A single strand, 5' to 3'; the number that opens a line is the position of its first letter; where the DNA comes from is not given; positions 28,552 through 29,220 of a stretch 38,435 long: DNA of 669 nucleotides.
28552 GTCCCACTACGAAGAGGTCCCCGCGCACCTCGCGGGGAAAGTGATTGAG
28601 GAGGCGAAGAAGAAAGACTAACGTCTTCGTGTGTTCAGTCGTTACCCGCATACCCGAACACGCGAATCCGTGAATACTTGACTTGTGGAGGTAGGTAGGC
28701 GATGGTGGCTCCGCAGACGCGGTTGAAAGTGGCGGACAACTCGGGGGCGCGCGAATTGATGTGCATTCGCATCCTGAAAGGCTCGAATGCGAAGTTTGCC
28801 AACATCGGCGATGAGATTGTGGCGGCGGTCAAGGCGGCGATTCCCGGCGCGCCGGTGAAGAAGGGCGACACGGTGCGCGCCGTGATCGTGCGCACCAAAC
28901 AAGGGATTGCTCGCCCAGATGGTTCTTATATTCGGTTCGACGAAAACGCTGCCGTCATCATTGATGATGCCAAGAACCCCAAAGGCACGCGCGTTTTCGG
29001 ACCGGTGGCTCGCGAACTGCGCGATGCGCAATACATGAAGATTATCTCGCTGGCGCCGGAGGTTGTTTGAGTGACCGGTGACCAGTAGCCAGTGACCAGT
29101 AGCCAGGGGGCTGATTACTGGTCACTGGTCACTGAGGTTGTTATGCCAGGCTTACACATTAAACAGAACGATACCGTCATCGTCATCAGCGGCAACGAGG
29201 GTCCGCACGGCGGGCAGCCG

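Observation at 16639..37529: Related tandem-oligomer hairpins occupy 22 intergenic spacers of the ribosomal superoperon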

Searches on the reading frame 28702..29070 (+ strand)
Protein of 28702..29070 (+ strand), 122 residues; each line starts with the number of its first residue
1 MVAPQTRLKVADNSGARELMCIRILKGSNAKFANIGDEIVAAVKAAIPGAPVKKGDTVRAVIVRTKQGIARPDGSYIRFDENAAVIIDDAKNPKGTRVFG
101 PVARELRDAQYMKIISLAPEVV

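Call 24: find_encoding_contigs(protein=window:28702-29070:+, flank=10000, max_places=10)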
Protein window:28702-29070:+ (122 aa): 2 contigs read that carry it; 2 places shown.
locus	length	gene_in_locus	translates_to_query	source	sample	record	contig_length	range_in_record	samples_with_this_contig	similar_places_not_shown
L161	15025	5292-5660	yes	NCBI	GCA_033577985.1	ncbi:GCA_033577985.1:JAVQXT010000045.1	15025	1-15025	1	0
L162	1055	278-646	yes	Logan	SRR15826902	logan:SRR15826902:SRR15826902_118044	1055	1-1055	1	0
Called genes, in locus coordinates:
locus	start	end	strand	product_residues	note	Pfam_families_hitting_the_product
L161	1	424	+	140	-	PF03947:Ribosomal_L2_C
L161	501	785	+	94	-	PF00203:Ribosomal_S19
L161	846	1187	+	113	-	PF00237:Ribosomal_L22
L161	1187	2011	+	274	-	PF07650:KH_2, PF05316:VAR1 (faint), PF00189:Ribosomal_S3_C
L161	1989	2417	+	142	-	PF00252:Ribosomal_L16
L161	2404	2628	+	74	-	PF00831:Ribosomal_L29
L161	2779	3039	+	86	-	PF00366:Ribosomal_S17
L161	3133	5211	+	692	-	PF00009:GTP_EFTU, PF01926:MMR_HSR1 (weak), PF03193:RsgA_GTPase (faint), PF03144:GTP_EFTU_D2, PF22042:EF-G_D2, PF14492:EFG_III, PF03764:EFG_IV, PF00679:EFG_C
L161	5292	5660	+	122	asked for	PF00238:Ribosomal_L14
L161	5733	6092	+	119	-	PF17136:ribosomal_L24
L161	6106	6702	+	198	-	PF00281:Ribosomal_L5, PF00673:Ribosomal_L5_C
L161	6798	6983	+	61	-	PF00253:Ribosomal_S14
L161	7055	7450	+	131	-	PF00410:Ribosomal_S8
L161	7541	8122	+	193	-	PF00347:Ribosomal_L6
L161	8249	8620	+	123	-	PF00861:Ribosomal_L18p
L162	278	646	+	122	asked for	PF00238:Ribosomal_L14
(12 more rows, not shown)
